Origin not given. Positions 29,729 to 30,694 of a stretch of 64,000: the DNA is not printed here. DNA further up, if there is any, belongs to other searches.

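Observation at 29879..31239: atp operon ends at atpG and continues into a ChpT-like histidine phosphotransferase and a secreted protein instead of atpD–atpC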

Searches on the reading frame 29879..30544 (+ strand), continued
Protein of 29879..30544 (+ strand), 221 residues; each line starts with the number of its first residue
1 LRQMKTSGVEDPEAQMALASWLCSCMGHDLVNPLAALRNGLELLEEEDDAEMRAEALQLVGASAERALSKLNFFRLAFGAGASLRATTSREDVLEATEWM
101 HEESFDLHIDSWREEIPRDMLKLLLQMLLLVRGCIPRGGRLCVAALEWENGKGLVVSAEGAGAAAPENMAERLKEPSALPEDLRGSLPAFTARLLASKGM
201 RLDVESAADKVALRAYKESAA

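Call 19: find_related_loci(query=A1, collection=genome_contigs, flank=8000)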
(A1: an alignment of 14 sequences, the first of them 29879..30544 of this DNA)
Query A1 (221 aa) in genome_contigs; peptide patterns used: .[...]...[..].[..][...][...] (x = any residue, [..] = any of these).
600 stretches matched a pattern (row limit reached: there are more); 578 encode a relative of the query (tblastn E <= 1e-3); the best 80 are kept; 80 distinct loci.
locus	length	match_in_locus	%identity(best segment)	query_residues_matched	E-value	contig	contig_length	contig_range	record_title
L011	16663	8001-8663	81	1-221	4e-107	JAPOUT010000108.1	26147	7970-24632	MAG: Hyphomicrobiales bacterium isolate CLI1_bin_3 NODE_106_length_26147_cov_161.779, whole genome shotgun sequence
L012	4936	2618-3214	42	16-215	1e-30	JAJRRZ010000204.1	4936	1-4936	MAG: Alphaproteobacteria bacterium isolate Dive100_bin3.95 k141_756756, whole genome shotgun sequence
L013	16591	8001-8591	36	18-215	4e-28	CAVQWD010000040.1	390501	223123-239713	MAG: uncultured Alphaproteobacteria bacterium isolate MFD09222.bin.3.315 genome assembly, contig: contig_52468, whole ge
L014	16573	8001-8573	37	12-202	1e-27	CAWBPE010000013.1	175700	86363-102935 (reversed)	MAG: uncultured Alphaproteobacteria bacterium isolate MFD09671.bin.1.108 genome assembly, contig: contig_175, whole geno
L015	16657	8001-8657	38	15-221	2e-27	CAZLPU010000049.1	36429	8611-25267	MAG TPA_asm: uncultured Alphaproteobacteria bacterium isolate SRP128890_co1_2 genome assembly, contig: NODE_1996_length_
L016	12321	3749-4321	36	18-209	2e-27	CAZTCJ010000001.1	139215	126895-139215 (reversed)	MAG TPA_asm: uncultured Alphaproteobacteria bacterium isolate SRP128890_co1_147 genome assembly, contig: NODE_144_length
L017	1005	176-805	36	12-221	2e-28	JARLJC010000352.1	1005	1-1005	MAG: Alphaproteobacteria bacterium isolate MAG_CA1 MetaCoAG_Bin_1_Anoxic_k141_2736531, whole genome shotgun sequence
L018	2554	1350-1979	35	6-215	9e-27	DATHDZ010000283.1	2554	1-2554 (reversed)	MAG TPA_asm: Micropepsaceae bacterium isolate SMAG_U12408 k141_1176791, whole genome shotgun sequence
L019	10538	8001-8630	34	6-215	1e-26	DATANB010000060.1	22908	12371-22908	MAG TPA_asm: Bradyrhizobium sp. isolate SMAG_U7006 k141_1148410, whole genome shotgun sequence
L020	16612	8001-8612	36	12-215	6e-27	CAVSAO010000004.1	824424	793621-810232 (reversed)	MAG: uncultured Alphaproteobacteria bacterium isolate MFD05705.bin.2.94 genome assembly, contig: contig_37542, whole gen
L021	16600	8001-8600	37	18-215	2e-26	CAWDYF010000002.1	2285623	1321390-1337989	MAG: uncultured Alphaproteobacteria bacterium isolate MFD05512.bin.1.212 genome assembly, contig: contig_6851, whole gen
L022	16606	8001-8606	33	15-215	2e-26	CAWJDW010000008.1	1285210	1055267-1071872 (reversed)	MAG: uncultured Alphaproteobacteria bacterium isolate MFD09603.bin.2.248 genome assembly, contig: contig_37377, whole ge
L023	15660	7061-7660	39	18-215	4e-28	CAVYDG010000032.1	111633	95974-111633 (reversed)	MAG: uncultured Alphaproteobacteria bacterium isolate MFD01138.bin.1.84 genome assembly, contig: contig_91181, whole gen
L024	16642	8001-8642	35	9-215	2e-26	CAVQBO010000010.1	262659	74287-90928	MAG: uncultured Alphaproteobacteria bacterium isolate MFD05377.bin.1.45 genome assembly, contig: contig_31182, whole gen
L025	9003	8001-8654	33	2-215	3e-26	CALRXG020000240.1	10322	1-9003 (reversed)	MAG: Bordetella parapertussis isolate JJ-LAS318NC5-148-8-mx-bin626 genome assembly, contig: JJ-ZL8A6-452-C805, whole gen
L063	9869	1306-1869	39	18-203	8e-24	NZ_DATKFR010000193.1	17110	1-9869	MAG: Parvibaculum sp. isolate SMAG_U14530 k141_38530, whole genome shotgun sequence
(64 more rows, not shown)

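Call 27: search_solved_structures(query=window:29879-30544:+, max_evalue=1, show_alignments=2)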
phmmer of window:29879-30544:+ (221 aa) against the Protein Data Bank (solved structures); distinct sequences matched with E-value up to 1: 5.
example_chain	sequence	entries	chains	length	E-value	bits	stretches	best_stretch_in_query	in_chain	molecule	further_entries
4qpj_A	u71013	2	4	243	2.1e-25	92.9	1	16-213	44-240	Phosphotransferase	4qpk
4fmt_A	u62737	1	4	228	9.5e-15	58.2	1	11-216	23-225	ChpT protein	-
4fpp_A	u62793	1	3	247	1.2e-14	57.8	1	11-216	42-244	phosphotransferase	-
3d36_A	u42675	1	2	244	0.0022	21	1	16-206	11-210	Sporulation kinase B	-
8wb4_Z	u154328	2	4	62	0.53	13.3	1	120-161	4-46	Photosystem II reaction center protein Z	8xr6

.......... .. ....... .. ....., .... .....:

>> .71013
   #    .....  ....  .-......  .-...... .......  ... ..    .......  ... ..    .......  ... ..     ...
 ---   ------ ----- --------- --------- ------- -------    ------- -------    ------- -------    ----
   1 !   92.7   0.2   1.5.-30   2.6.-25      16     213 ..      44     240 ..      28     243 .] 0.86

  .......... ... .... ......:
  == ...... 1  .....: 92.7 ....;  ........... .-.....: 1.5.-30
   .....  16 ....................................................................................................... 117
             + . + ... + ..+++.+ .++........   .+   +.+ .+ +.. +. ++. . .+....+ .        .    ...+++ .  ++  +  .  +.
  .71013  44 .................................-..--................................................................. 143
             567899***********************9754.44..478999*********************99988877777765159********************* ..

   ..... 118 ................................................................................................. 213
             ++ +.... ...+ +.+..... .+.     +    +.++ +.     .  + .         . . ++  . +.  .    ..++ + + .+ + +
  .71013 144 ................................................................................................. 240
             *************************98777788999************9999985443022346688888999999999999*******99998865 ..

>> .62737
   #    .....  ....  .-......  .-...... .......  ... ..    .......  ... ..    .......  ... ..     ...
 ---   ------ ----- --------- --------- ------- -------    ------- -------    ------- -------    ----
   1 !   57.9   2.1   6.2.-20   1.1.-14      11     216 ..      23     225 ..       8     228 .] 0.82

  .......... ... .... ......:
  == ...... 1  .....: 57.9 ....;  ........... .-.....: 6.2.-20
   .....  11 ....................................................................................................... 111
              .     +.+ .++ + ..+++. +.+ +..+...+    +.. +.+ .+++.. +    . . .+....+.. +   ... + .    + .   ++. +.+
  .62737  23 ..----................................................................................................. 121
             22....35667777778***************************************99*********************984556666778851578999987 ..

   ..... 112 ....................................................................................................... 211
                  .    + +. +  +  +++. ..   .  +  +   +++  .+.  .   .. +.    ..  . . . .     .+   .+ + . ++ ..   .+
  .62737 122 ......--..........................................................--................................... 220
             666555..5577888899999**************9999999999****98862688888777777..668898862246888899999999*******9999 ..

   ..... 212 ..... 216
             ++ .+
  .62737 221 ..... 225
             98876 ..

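Call 40: predict_structure(alignment_id=A1)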
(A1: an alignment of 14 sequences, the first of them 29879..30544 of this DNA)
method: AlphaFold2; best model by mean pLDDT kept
length: 221 residues; sequences in the alignment: 14
mean_pLDDT: 83.6   pTM: 0.81
mean pLDDT of the five models: 83.6, 83.4, 83.2, 80.8, 80.6
residues with pLDDT >= 90: 80; 70-90: 112; 50-70: 23; < 50: 6
segments of 3 or more residues with pLDDT < 50: 1-5
pLDDT, mean of each block of 10 residues (from residue 1): 49 77 84 89 90 90 91 85 74 89 86 79 91 90 74 85 90 85 83 88 92 84 35
secondary structure, 60 per line:
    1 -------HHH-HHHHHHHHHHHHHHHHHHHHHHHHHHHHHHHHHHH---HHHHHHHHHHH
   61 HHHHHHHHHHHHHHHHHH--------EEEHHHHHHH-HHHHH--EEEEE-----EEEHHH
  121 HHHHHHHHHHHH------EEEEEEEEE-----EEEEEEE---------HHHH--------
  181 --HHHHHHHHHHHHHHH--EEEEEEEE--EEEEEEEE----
elements in order: H12-46 H50-78 E87-89 H90-96 H98-102 E105-109 E115-117 H118-132 E139-147 E153-159 H169-172 H183-197 E200-207 E210-217

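Call 48: fold_search(model_id=the predicted structure, library=pdb)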
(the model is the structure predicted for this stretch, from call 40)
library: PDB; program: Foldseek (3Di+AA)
matches with E <= 10: 647; with E <= 0.001: 148
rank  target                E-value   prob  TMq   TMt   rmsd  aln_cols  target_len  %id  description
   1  4qpj_B                8.6e-17  1.00  0.73  0.77   3.3       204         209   33  2.7 Angstrom Structure of a Phosphotransferase in Complex with a Receiver Domain (released 2015-07-15)
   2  4qpj_A                1.6e-15  1.00  0.72  0.76   3.5       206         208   32  2.7 Angstrom Structure of a Phosphotransferase in Complex with a Receiver Domain (released 2015-07-15)
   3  4qpk_A                4.8e-15  1.00  0.70  0.74   3.7       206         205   32  1.7 Angstrom Structure of a Bacterial Phosphotransferase (released 2015-07-15)
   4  4qpk_B                1.5e-14  1.00  0.76  0.80   3.0       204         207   33  1.7 Angstrom Structure of a Bacterial Phosphotransferase (released 2015-07-15)
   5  4fmt_B                1.4e-13  1.00  0.76  0.80   3.4       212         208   24  Crystal structure of a ChpT protein (CC_3470) from Caulobacter crescentus CB15 at 2.30 A resolution (released 2012-07-25)
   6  4fmt_A                1.5e-13  1.00  0.73  0.77   3.6       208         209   24  Crystal structure of a ChpT protein (CC_3470) from Caulobacter crescentus CB15 at 2.30 A resolution (released 2012-07-25)
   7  4fpp_A                2.5e-12  1.00  0.73  0.78   3.7       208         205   24  Bacterial phosphotransferase (released 2012-09-12)
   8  6rfv_B                4.9e-09  1.00  0.50  0.49   6.7       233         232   17  Revisiting pH-gated conformational switch. Complex HK853-RR468 pH 7 (released 2020-02-19)
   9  6rh0_A                1.3e-08  1.00  0.52  0.50   6.6       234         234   17  Revisiting pH-gated conformational switch. Complex HK853-RR468 pH 5.5 (released 2020-02-19)
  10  4jav_A                1.5e-08  1.00  0.42  0.39   8.6       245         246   18  Structural basis of a rationally rewired protein-protein interface (HK853wt and RR468mutant V13P, L14I, I17M and N21V) (released 2013-09-04)
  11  6rh0_B                1.8e-08  1.00  0.52  0.50   6.9       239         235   15  Revisiting pH-gated conformational switch. Complex HK853-RR468 pH 5.5 (released 2020-02-19)
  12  3dge_A                2.3e-08  1.00  0.52  0.50   6.6       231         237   16  Structure of a histidine kinase-response regulator complex reveals insights into Two-component signaling and a novel c (released 2009-07-07)
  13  6rfv_A                2.3e-08  1.00  0.50  0.48   6.6       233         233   16  Revisiting pH-gated conformational switch. Complex HK853-RR468 pH 7 (released 2020-02-19)
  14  4u7n_B                3.3e-08  1.00  0.43  0.45   7.7       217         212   16  Inactive structure of histidine kinase (released 2015-09-02)
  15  6rh7_A                3.7e-08  1.00  0.52  0.49   6.4       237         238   16  Revisiting pH-gated conformational switch. Complex HK853 mutant H260A -RR468 mutant D53A pH 7.5 (released 2020-02-19)
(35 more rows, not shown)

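Call 68: search_protein_families(library=ncbifam, proteins=[window:29879-30544:+], max_evalue=0.001)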
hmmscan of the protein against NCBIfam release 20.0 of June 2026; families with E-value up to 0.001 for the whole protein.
window:29879-30544:+ (221 aa): 2 families
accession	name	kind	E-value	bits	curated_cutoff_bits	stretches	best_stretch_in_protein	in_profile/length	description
NF046018.1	HisPtaseChptBrucRhz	equivalog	6.1e-40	136.8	240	1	16-215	9-210/211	histidine phosphotransferase ChpT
NF046025.1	HisPtaseChptCaul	equivalog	3.9e-32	111.4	225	1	17-215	3-202/204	histidine phosphotransferase ChpT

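Call 69: search_protein_families(library=pfam, proteins=[L063:3071-4405:+, L063:4402-4815:+, L063:1999-2706:-, L063:308-1315:-], max_evalue=0.001)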
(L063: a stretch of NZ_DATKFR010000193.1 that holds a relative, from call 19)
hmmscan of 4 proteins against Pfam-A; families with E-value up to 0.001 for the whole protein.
L063:3071-4405:+ (444 aa): 3 families
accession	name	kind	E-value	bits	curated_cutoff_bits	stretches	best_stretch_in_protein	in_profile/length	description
PF00006.31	ATP-synt_ab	-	1.8e-84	283.1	29.5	1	144-354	1-213/213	ATP synthase alpha/beta family, nucleotide-binding domain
PF18269.6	T3SS_ATPase_C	-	3e-19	69.1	22.7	1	362-430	2-70/72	T3SS EscN ATPase C-terminal domain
PF02874.29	ATP-synt_ab_N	-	0.00059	20.7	20.9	0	20-81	1-64/69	ATP synthase alpha/beta family, beta-barrel domain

L063:4402-4815:+ (137 aa): 1 family
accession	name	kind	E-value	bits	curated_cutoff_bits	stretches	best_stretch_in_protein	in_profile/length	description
PF02050.21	FliJ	-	9.3e-09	36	28.4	1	36-131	26-120/123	Flagellar FliJ protein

L063:1999-2706:- (235 aa): 2 families
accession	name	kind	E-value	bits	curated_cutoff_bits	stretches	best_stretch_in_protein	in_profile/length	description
PF00072.30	Response_reg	-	1.1e-25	90.3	30.2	1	3-112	1-110/111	Response regulator receiver domain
PF00486.34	Trans_reg_C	-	1.8e-20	73.2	26.2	1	146-221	2-77/77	Transcriptional regulatory protein, C terminal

L063:308-1315:- (335 aa): 1 family
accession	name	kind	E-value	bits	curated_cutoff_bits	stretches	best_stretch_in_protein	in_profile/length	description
PF00459.30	Inositol_P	-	7.5e-47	160.5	27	1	74-319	5-249/271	Inositol monophosphatase family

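Call 70: search_protein_families(library=ncbifam, proteins=[P0005, P0008, P0010, P0013, P0012, P0016, P0036, P0039, L063:1246-1920:+, L012:2600-3223:+], max_evalue=0.001)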
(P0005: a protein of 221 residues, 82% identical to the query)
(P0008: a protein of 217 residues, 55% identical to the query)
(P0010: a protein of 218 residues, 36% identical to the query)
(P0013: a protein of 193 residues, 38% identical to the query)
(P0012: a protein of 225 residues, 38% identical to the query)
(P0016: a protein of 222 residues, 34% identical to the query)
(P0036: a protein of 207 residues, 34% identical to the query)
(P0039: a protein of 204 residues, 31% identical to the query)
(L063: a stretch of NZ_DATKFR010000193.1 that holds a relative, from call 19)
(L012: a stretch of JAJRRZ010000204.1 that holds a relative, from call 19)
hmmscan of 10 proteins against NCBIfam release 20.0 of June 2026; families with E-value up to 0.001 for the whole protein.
P0005 (221 aa): 2 families
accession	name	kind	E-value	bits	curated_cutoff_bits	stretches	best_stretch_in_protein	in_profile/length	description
NF046018.1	HisPtaseChptBrucRhz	equivalog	1.3e-41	142.3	240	1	15-215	8-210/211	histidine phosphotransferase ChpT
NF046025.1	HisPtaseChptCaul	equivalog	2e-32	112.4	225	1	16-215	2-202/204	histidine phosphotransferase ChpT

P0008 (217 aa): 2 families
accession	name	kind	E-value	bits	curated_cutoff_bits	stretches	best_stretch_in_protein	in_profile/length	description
NF046018.1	HisPtaseChptBrucRhz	equivalog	3.5e-39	134.4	240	1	11-206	7-203/211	histidine phosphotransferase ChpT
NF046025.1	HisPtaseChptCaul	equivalog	4.3e-30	104.7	225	1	13-174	2-162/204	histidine phosphotransferase ChpT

P0010 (218 aa): 3 families
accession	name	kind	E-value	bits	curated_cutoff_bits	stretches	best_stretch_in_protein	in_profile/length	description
NF046018.1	HisPtaseChptBrucRhz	equivalog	9.6e-90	299.6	240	1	3-211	3-211/211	histidine phosphotransferase ChpT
NF046025.1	HisPtaseChptCaul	equivalog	8e-62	208.3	225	1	10-210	3-202/204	histidine phosphotransferase ChpT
NF007688.0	PRK10364.1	equivalog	0.00066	18.5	479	1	115-156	353-394/460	two-component system sensor histidine kinase ZraS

P0013 (193 aa): 2 families
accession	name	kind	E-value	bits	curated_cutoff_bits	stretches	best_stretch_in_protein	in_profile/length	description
NF046018.1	HisPtaseChptBrucRhz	equivalog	7.7e-73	244.3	240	1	4-148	3-147/211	histidine phosphotransferase ChpT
NF046025.1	HisPtaseChptCaul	equivalog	1.2e-45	155.5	225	1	11-146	3-137/204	histidine phosphotransferase ChpT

P0012 (225 aa): 2 families
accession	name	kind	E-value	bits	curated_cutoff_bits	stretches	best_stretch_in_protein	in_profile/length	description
NF046018.1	HisPtaseChptBrucRhz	equivalog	2.8e-81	271.9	240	1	3-210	3-210/211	histidine phosphotransferase ChpT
NF046025.1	HisPtaseChptCaul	equivalog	2.7e-56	190.3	225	1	10-210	3-202/204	histidine phosphotransferase ChpT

P0016 (222 aa): 2 families
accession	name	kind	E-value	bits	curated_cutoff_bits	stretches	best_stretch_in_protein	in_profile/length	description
NF046018.1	HisPtaseChptBrucRhz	equivalog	3.8e-47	160.4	240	1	9-211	5-210/211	histidine phosphotransferase ChpT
NF046025.1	HisPtaseChptCaul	equivalog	6e-43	146.7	225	1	14-211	3-202/204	histidine phosphotransferase ChpT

P0036 (207 aa): 2 families
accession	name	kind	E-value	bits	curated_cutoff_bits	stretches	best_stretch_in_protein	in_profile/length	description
NF046018.1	HisPtaseChptBrucRhz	equivalog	5.9e-25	87.9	240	1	14-191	8-196/211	histidine phosphotransferase ChpT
NF046025.1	HisPtaseChptCaul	equivalog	1.4e-22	80.2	225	1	15-206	2-201/204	histidine phosphotransferase ChpT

P0039 (204 aa): 2 families
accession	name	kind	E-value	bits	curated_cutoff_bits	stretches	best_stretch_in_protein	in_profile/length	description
NF046018.1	HisPtaseChptBrucRhz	equivalog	2.2e-28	99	240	1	6-203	8-209/211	histidine phosphotransferase ChpT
NF046025.1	HisPtaseChptCaul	equivalog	6e-27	94.4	225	1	7-203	2-201/204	histidine phosphotransferase ChpT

L063:1246-1920:+ (224 aa): 2 families
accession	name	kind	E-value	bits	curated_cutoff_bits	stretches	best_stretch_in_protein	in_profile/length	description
NF046018.1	HisPtaseChptBrucRhz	equivalog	5.4e-86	287.3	240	1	13-220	3-210/211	histidine phosphotransferase ChpT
NF046025.1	HisPtaseChptCaul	equivalog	3.2e-58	196.6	225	1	20-219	3-201/204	histidine phosphotransferase ChpT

L012:2600-3223:+ (207 aa): 2 families
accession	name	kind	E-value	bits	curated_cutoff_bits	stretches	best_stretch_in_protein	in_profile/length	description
NF046018.1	HisPtaseChptBrucRhz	equivalog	4.8e-70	235.2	240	1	4-205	6-210/211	histidine phosphotransferase ChpT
NF046025.1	HisPtaseChptCaul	equivalog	2.9e-53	180.4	225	1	9-205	4-202/204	histidine phosphotransferase ChpT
